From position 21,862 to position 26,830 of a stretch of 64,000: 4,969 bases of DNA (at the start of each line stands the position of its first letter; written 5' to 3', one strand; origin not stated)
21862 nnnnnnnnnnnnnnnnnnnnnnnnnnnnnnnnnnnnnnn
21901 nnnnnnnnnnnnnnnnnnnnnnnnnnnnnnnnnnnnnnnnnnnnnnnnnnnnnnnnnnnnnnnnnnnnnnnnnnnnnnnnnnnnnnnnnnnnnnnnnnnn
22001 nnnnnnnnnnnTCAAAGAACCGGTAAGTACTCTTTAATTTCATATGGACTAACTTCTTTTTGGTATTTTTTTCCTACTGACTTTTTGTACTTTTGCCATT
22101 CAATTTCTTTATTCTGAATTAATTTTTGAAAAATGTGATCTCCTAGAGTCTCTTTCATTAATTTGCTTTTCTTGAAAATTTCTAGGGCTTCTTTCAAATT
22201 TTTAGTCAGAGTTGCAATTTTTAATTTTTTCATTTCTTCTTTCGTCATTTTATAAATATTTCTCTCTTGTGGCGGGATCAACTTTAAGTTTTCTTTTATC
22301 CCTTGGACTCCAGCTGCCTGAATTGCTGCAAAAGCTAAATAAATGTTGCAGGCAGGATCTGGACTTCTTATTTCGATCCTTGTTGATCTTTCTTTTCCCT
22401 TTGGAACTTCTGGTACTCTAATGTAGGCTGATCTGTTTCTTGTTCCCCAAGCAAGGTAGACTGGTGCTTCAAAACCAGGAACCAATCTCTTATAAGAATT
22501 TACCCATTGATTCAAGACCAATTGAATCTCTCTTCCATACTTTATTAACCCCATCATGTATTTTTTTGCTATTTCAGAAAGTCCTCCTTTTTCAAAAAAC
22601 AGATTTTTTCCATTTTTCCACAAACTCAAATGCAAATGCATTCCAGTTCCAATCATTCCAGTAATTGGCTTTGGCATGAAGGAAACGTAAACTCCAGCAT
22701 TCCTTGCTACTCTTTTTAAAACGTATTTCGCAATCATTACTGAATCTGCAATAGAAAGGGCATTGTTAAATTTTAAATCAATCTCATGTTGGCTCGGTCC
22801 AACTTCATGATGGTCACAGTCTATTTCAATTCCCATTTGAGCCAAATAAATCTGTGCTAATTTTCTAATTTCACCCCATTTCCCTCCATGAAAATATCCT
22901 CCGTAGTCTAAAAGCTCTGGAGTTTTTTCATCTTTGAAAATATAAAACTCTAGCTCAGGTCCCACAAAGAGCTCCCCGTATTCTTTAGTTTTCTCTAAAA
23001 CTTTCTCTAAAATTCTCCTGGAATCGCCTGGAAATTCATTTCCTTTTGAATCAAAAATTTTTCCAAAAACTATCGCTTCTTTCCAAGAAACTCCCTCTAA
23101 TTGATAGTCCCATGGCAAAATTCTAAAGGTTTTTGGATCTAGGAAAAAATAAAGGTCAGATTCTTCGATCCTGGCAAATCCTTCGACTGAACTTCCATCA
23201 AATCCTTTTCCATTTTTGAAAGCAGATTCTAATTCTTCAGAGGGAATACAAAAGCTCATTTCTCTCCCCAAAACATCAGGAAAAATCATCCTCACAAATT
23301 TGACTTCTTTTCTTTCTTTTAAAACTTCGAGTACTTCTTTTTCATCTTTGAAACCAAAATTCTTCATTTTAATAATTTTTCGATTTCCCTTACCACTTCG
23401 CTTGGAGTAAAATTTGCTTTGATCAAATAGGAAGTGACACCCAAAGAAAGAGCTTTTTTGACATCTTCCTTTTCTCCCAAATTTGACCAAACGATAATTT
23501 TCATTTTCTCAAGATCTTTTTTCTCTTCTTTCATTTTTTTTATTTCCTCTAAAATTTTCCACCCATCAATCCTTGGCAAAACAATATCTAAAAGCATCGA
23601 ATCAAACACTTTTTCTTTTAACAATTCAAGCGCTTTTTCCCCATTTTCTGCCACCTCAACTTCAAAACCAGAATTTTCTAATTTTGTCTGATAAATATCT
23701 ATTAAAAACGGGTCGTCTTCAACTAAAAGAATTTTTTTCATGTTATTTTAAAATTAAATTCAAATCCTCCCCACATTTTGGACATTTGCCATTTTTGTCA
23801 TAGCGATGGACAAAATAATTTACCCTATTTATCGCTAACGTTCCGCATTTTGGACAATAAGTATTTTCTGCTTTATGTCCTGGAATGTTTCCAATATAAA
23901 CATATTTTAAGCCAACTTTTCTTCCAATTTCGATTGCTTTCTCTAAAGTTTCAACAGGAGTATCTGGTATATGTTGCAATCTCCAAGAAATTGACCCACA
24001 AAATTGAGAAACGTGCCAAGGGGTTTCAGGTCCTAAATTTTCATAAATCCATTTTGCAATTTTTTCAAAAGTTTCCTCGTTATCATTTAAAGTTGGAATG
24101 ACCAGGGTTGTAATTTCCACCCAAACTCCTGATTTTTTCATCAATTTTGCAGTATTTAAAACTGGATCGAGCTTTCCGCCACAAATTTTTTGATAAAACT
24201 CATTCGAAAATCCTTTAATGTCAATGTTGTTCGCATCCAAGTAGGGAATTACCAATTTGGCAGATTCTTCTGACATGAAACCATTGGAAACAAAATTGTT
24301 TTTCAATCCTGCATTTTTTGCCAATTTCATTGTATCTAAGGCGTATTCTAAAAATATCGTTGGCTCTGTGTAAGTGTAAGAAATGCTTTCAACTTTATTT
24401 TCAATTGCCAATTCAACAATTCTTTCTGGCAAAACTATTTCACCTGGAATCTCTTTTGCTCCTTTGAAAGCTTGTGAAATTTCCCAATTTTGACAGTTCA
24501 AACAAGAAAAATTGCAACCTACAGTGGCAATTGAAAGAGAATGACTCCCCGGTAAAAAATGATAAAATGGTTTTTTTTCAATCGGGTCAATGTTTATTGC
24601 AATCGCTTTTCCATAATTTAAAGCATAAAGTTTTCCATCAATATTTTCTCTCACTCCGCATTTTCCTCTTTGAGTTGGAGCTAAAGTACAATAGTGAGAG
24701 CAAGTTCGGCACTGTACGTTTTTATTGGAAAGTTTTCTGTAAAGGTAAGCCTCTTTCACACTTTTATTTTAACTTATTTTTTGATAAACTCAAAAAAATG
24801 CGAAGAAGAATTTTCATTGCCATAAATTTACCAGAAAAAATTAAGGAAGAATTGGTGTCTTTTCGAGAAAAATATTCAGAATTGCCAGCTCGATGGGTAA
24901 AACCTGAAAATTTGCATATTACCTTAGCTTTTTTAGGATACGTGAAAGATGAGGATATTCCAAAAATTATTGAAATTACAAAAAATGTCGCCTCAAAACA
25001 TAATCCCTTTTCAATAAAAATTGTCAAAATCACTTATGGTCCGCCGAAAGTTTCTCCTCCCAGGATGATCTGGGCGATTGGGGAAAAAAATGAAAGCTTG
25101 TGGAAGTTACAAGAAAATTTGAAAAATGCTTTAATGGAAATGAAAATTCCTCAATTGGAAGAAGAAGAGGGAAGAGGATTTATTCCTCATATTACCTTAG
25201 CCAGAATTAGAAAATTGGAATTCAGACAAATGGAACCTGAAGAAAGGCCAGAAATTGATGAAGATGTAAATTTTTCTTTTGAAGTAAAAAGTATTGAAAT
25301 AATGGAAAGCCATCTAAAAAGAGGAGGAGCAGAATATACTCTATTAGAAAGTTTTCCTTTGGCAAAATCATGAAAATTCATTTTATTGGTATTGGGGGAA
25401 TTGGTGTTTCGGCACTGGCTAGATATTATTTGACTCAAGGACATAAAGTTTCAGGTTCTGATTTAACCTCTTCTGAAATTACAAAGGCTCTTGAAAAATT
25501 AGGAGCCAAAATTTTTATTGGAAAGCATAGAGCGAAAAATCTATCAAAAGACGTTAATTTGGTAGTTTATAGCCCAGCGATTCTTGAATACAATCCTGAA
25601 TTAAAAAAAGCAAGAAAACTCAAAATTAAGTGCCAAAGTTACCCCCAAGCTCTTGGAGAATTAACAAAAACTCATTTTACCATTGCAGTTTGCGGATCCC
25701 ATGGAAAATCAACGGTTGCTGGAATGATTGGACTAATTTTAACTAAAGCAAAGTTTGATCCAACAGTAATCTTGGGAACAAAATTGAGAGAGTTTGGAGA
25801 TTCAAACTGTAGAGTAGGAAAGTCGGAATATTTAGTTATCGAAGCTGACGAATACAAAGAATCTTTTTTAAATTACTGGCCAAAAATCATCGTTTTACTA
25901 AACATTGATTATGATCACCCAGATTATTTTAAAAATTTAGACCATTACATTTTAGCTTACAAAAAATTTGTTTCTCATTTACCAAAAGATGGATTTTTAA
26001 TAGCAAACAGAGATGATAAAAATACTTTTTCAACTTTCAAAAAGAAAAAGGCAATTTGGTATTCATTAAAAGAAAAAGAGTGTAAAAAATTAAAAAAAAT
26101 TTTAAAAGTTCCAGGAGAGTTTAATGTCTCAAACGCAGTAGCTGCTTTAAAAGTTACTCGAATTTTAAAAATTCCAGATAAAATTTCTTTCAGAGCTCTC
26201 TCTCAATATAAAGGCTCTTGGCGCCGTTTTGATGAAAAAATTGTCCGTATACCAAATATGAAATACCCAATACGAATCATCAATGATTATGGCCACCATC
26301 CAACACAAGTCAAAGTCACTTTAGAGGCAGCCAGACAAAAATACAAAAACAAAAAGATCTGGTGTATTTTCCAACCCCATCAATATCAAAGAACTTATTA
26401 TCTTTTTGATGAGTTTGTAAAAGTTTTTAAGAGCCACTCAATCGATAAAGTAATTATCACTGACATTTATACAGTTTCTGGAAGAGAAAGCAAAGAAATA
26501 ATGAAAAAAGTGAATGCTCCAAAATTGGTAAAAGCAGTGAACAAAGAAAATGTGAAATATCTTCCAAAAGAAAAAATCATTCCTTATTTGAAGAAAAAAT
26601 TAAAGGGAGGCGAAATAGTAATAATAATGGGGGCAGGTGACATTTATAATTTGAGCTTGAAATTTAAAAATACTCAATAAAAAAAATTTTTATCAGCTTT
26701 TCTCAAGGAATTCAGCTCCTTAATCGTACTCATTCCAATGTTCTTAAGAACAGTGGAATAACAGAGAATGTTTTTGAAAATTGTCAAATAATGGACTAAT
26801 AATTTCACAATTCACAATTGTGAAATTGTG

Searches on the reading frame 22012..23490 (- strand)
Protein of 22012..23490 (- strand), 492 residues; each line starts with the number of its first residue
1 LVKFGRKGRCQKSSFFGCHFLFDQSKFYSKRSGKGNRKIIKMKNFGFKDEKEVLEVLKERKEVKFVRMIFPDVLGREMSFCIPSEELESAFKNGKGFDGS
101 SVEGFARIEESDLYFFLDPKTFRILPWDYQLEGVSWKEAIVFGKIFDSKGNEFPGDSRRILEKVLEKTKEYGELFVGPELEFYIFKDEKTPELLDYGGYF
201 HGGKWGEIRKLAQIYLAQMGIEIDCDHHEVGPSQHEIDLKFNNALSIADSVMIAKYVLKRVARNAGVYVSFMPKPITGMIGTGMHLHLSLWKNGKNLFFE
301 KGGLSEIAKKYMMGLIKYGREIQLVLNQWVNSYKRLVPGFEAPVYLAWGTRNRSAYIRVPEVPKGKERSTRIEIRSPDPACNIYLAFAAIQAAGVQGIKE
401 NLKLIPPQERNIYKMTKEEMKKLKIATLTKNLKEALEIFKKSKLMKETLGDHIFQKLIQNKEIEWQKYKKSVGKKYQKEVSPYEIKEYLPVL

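Call 3: search_protein_families(library=pfam, proteins=[window:22012-23490:-], max_evalue=0.01)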
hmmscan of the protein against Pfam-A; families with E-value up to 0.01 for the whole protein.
window:22012-23490:- (492 aa): 2 families
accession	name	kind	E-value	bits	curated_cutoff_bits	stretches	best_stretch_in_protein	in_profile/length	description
PF00120.29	Gln-synt_C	-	3.7e-104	348.9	24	1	155-473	2-337/344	Glutamine synthetase, catalytic domain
PF03951.24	Gln-synt_N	-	8.7e-21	73.8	33.4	1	62-130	1-70/82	Glutamine synthetase, beta-Grasp domain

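Call 4: search_protein_families(library=ncbifam, proteins=[window:22012-23490:-], max_evalue=0.01)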
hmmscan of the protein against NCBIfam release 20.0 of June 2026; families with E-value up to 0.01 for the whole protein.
window:22012-23490:- (492 aa): 5 families
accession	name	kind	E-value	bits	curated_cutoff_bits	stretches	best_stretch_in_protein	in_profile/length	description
TIGR00653.1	GlnA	equivalog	4e-131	437.9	429.15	2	206-489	184-461/462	type I glutamate--ammonia ligase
NF007006.0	PRK09469.1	equivalog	4.2e-78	263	845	2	207-461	191-447/469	glutamate--ammonia ligase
TIGR03105.1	gln_synth_III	equivalog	1.4e-72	244.6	469.6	1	57-473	4-426/435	type III glutamate--ammonia ligase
NF045547.1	GGputSyn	equivalog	1.3e-63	215.3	650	1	58-473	9-435/438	gamma-glutamylputrescine synthetase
NF041605.1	gln_syn_GlnII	equivalog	5.3e-11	42.2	500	1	96-386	36-320/333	glutamine synthetase GlnII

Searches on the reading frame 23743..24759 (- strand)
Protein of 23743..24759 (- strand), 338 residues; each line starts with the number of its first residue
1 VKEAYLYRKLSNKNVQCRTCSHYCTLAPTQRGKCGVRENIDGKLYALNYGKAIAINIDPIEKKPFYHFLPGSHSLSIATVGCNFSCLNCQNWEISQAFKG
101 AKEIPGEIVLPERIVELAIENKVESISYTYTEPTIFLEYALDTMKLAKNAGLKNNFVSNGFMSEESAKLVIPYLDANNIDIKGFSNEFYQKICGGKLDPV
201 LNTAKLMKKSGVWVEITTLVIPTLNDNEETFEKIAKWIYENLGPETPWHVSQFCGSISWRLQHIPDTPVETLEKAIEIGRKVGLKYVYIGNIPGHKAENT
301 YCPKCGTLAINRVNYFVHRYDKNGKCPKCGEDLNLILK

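Call 39: search_protein_families(library=ncbifam, proteins=[window:23743-24759:-], max_evalue=0.00001)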
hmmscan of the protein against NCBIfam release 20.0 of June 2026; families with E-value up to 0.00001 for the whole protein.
window:23743-24759:- (338 aa): 9 families
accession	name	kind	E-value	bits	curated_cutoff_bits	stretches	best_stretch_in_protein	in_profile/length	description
TIGR04337.1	AmmeMemoSam_rS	hypoth_equivalog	5.9e-102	341.1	220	1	7-333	4-329/349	AmmeMemoRadiSam system radical SAM enzyme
TIGR02493.1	PFLA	equivalog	3.5e-16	59.3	231.75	1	78-238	21-183/235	pyruvate formate-lyase-activating protein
TIGR04041.1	activase_YjjW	hypoth_equivalog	3.8e-15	56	250.2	1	126-253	112-238/276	YjjW family glycine radical enzyme activase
TIGR02495.1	NrdG2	equivalog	3.8e-14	52.5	131.15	1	70-241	14-183/193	anaerobic ribonucleoside-triphosphate reductase activating protein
TIGR02494.1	PFLE_PFLC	subfamily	1.2e-09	37.9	174.35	1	132-240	133-241/293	glycyl-radical enzyme activating protein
NF033719.1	ind_deCO2_activ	equivalog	1.2e-07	31.4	425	1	125-241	132-248/302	indoleacetate decarboxylase activase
NF048010.1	SfplDhtActHpsHDes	equivalog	2.7e-07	29.7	430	1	132-240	141-251/298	(2S)-3-sulfopropanediol dehydratase activating enzyme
NF008356.0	PRK11145.1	equivalog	1.8e-06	27.5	375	1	80-239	28-189/246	pyruvate formate lyase 1-activating protein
TIGR02666.1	moaA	equivalog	3.7e-06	26.1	284.05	1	79-228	17-172/336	GTP 3',8-cyclase MoaA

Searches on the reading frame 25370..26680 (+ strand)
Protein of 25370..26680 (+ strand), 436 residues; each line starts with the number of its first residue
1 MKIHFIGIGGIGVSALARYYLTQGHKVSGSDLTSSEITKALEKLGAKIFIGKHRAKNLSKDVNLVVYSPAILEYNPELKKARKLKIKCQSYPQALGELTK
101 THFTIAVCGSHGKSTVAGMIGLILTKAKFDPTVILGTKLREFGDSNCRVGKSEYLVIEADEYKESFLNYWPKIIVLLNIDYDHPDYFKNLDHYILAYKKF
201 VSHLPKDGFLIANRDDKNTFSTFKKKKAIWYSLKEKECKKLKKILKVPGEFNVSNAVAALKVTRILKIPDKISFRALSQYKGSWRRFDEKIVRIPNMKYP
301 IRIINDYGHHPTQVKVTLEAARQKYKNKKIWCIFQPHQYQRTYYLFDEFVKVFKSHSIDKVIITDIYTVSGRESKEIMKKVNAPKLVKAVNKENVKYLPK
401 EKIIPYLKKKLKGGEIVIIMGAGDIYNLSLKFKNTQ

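Call 8: search_protein_families(library=pfam, proteins=[window:25370-26680:+], max_evalue=0.00001)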
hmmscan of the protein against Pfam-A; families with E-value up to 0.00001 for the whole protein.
window:25370-26680:+ (436 aa): 3 families
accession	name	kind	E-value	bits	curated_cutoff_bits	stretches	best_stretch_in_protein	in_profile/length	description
PF01225.30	Mur_ligase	-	9.3e-26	90.5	21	1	2-101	1-93/95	Mur ligase family, catalytic domain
PF08245.18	Mur_ligase_M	-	3e-19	70.2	24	1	107-261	1-198/200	Mur ligase middle domain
PF02875.26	Mur_ligase_C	-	6.3e-15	56.6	28.4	1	299-423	10-127/127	Mur ligase, glutamate ligase domain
